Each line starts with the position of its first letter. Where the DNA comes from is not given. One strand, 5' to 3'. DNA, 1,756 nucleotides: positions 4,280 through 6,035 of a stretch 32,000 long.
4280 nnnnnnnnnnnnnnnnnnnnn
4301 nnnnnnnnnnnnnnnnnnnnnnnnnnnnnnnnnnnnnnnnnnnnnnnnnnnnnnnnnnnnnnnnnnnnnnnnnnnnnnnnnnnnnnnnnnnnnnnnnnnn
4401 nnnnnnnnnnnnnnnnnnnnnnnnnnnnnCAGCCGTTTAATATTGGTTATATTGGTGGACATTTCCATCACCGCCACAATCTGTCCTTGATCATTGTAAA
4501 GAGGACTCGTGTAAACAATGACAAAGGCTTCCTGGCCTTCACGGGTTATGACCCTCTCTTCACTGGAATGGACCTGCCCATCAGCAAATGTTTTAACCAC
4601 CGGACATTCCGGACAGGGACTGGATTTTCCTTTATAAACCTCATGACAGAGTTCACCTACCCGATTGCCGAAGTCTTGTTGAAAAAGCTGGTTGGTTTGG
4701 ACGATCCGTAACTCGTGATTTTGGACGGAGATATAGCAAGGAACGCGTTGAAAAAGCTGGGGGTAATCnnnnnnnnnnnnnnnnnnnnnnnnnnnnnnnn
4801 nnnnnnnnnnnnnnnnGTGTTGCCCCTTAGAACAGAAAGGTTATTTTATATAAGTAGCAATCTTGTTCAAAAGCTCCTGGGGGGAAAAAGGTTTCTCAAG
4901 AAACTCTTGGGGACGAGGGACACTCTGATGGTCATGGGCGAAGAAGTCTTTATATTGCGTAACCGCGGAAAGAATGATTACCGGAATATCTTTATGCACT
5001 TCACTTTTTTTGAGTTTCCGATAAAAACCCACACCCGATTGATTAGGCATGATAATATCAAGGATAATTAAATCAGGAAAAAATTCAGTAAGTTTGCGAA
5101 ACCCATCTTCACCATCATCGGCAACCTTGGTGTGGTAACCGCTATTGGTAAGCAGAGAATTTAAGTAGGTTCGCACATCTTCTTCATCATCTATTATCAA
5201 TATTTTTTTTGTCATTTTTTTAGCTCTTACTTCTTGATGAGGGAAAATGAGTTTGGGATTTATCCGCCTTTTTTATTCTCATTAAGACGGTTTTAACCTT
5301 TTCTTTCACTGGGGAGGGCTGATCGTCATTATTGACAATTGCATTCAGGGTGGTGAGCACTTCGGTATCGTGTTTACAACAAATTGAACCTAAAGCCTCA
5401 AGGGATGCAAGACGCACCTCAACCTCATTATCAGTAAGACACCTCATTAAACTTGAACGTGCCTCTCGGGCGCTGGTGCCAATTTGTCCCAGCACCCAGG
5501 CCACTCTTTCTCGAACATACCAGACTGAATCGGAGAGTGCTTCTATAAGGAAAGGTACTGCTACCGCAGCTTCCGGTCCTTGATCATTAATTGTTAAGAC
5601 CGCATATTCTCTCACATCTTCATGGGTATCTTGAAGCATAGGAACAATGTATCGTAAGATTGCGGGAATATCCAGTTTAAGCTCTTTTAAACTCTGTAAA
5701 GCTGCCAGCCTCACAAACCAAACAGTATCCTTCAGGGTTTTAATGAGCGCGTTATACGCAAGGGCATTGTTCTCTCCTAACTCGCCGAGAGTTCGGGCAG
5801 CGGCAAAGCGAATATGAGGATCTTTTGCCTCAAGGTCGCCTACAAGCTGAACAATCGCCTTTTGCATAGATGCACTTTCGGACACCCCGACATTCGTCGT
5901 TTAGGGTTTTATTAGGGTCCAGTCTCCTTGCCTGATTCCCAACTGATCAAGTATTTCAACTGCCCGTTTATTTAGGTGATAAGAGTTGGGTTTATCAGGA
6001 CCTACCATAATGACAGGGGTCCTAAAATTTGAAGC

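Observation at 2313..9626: Candidate self-contained redox-sensing system: a sigma-54-driven DsrMK-like operon carrying its own kinase and receiver, next to a receiver-less Cys-PAS activator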

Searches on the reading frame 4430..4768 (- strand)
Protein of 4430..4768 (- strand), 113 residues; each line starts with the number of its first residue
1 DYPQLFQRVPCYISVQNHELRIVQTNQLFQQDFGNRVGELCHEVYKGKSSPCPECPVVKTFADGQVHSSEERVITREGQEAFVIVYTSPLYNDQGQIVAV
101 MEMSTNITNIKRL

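Call 74: find_related_loci(query=A4, collection=metagenome_contigs, flank=7000)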
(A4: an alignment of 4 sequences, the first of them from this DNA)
Query A4 (113 aa) in metagenome_contigs; peptide patterns used: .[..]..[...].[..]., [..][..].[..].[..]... (x = any residue, [..] = any of these).
600 stretches matched a pattern (row limit reached: there are more); 472 encode a relative of the query (tblastn E <= 1e-3); the best 80 are kept; 80 distinct loci.
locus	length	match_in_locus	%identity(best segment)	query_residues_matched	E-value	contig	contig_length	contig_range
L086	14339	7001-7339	91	1-113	5e-70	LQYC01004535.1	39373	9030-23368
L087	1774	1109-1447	79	1-113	1e-62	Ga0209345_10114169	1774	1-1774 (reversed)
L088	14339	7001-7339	73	1-113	5e-59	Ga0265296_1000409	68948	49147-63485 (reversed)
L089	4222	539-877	69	1-113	2e-54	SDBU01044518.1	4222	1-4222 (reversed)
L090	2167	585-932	62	1-113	8e-50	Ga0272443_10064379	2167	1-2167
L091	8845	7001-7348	59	1-113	1e-48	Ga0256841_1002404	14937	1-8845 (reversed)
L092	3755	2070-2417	58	1-113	3e-48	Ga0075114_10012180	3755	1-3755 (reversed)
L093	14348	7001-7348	60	1-113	4e-48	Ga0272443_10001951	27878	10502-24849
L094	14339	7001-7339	64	1-113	5e-48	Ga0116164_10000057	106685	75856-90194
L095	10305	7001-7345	57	2-113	8e-46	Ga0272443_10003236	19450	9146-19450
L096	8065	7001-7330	61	4-113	2e-44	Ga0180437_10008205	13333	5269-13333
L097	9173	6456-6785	61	4-113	2e-44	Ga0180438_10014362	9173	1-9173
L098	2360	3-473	58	1-113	3e-44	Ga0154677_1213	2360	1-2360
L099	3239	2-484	57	2-113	1e-43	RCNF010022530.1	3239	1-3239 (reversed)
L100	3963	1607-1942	60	2-113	2e-43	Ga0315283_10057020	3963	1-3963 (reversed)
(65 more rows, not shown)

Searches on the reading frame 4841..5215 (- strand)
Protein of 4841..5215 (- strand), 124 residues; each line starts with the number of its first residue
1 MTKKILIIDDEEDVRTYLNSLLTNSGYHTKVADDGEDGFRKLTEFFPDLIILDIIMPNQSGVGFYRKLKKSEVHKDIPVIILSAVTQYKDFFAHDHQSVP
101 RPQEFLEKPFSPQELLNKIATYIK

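Call 3: search_protein_families(library=pfam, proteins=[window:4841-5215:-], max_evalue=0.01)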
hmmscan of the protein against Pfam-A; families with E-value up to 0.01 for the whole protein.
window:4841-5215:- (124 aa): 2 families
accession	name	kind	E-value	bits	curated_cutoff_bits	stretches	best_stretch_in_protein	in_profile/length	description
PF00072.30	Response_reg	-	8.2e-23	81.1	30.2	1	5-119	1-110/111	Response regulator receiver domain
PF23135.2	TRI4_N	-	0.0045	17.4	27.8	0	3-25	23-45/61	TRI4 N-terminal domain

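Call 4: search_protein_families(library=ncbifam, proteins=[window:4841-5215:-], max_evalue=0.01)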
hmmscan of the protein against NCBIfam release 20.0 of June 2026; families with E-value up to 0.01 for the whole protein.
window:4841-5215:- (124 aa): 93 families (the best 25 are shown)
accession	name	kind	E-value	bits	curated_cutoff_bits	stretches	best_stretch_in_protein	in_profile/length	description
NF045717.1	DVU0259_DivK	exception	1.1e-29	102.9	160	1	1-123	1-116/117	DVU0259 family response regulator domain-containing protein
TIGR02154.1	PhoB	equivalog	5.3e-23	81.5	296.2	1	1-121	1-118/226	phosphate regulon transcriptional regulator PhoB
NF045944.1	ResRegRpaBCyano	equivalog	6.9e-21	74.7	330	1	6-123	1-112/229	response regulator transcription factor RpaB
NF007546.0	PRK10161.1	equivalog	2.4e-19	69.8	471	1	1-121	1-118/229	phosphate response regulator transcription factor PhoB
NF053854.1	RespRegPhoBBctds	equivalog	2.2e-17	63.2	270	1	5-122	1-114/225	two-component system response regulator PhoB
NF051850.1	RespRegRprY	equivalog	4.2e-17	62.3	370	1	4-121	6-118/234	response regulator transcription factor RprY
NF040689.1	MtrAB_MtrA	equivalog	5.7e-17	61.8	300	1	5-122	1-112/219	MtrAB system response regulator MtrA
NF007005.1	PRK09468.1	equivalog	1.2e-16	60.9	331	1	2-121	3-117/237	osmolarity response regulator transcription factor OmpR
NF007969.0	PRK10693.1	equivalog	1.2e-16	60.7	329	1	2-90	7-93/337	two-component system response regulator RssB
NF040534.1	resp_reg_YycF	equivalog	4.1e-16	58.9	340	1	3-121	1-113/231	response regulator YycF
TIGR01818.1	ntrC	equivalog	1.6e-15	56.9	558.6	1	5-116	1-107/463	nitrogen regulation protein NR(I)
NF051870.1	NAssimRespRegNtrX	equivalog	3.2e-15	56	600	1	3-117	2-113/452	nitrogen assimilation response regulator NtrX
NF047465.1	hybrid_HK_LvrA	exception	6.3e-15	54.3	1200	1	3-123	468-584/819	hybrid histidine kinase/response regulator LvrA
NF033120.0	vanR_FM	exception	1.2e-14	54.6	460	1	4-122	5-117/231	vancomycin resistance response regulator transcription factor, VanR-F/VanR-M family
NF007135.0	PRK09581.1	equivalog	1.2e-14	54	474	1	1-120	1-117/457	PleD family two-component system response regulator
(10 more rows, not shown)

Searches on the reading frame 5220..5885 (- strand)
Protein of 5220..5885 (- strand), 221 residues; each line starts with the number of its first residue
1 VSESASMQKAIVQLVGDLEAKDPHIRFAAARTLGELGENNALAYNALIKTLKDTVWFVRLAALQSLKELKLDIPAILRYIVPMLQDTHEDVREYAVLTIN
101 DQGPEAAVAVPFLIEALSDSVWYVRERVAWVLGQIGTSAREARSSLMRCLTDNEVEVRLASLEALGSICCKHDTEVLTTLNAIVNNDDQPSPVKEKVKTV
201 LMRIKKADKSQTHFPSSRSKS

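Call 3: search_protein_families(library=pfam, proteins=[window:5220-5885:-], max_evalue=0.01)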
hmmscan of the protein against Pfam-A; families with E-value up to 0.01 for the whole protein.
window:5220-5885:- (221 aa): 18 families
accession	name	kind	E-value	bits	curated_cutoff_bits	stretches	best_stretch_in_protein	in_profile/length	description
PF13646.12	HEAT_2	-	1.9e-34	118.2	27.7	4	110-189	1-76/88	HEAT repeats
PF02985.28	HEAT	-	1.7e-28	96.4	23.5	3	110-136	2-28/31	HEAT repeat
PF13513.12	HEAT_EZ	-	2.7e-15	56.9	27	2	56-99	1-52/55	HEAT-like repeat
PF03130.22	HEAT_PBS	-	3.5e-12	45.9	20.9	0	124-152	1-27/27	PBS lyase HEAT-like repeat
PF21581.3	SCD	-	2.2e-08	34.7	27.5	0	76-99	31-54/75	Stromalin conservative domain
PF01602.26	Adaptin_N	-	4.8e-07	29.2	37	0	42-99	79-138/524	Adaptin N terminal region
PF20168.4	PDS5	-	8e-07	27.7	27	1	6-111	239-357/1053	Sister chromatid cohesion protein PDS5 protein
PF00514.29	Arm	-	2.4e-06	27.8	20.6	0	146-169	17-40/41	Armadillo/beta-catenin-like repeat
PF12717.13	Cnd1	-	2.8e-06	27.9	26.4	0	110-188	23-105/162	non-SMC mitotic condensation complex subunit 1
PF01347.28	Vitellogenin_N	-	8.3e-06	25.1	24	1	11-109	464-566/590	Lipoprotein amino terminal region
PF12755.13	Vac14_Fab1_bd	-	4.6e-05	24.4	22.1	0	145-184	31-70/97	Vacuolar 14 Fab1-binding region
PF24714.1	TOR1L1_N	-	8.8e-05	22.4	43.3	0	106-143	209-246/281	TORTIFOLIA1 N-terminal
PF25786.1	HEAT_GCN1_C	-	0.00022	21.7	27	0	145-210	31-100/151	GCN1-like, C-terminal HEAT repeats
PF22646.2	PPP2R1A-like_HEAT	-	0.00047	21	27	0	147-186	13-53/78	PPP2R1A-like HEAT repeat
PF21040.3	CEP104-like_TOG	-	0.0019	18.9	24.3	0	71-96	181-206/208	Centrosomal protein CEP104-like, TOG domain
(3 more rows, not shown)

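Call 4: search_protein_families(library=ncbifam, proteins=[window:5220-5885:-], max_evalue=0.01)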
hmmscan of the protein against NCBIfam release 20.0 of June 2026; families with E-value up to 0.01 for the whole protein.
window:5220-5885:- (221 aa): 7 families
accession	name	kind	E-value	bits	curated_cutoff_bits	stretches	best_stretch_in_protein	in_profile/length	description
NF010374.0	PRK13800.1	equivalog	1.8e-11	43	1196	2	7-102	777-866/898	fumarate reductase/succinate dehydrogenase flavoprotein subunit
NF045915.1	PhycobilmeDegNblB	equivalog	2e-10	40.6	300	2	14-93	135-210/214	phycobilisome degradation protein NblB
NF007244.0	PRK09687.1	equivalog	3.3e-10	39.7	275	2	21-97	141-216/285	putative lyase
NF058502.1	phyc_lyase_CpcE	equivalog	4.2e-10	39.6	330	1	25-76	58-106/260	C-phycocyanin alpha-cysteine-84 phycocyanobilin lyase subunit CpcE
NF058505.1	phyc_lyase_CpeY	equivalog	2.5e-07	29.6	600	1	21-69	348-397/419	C-phycoerythrin alpha-cysteine-82 phycoerythrobilin lyase CpeY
NF045662.1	DVU0298_fam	equivalog_domain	1.3e-06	28.1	75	0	7-49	143-185/213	DVU0298 family protein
NF058515.1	phyc_lyase_CpcF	equivalog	5.3e-06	26.1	220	1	38-96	131-192/200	C-phycocyanin alpha-cysteine-84 phycocyanobilin lyase subunit CpcF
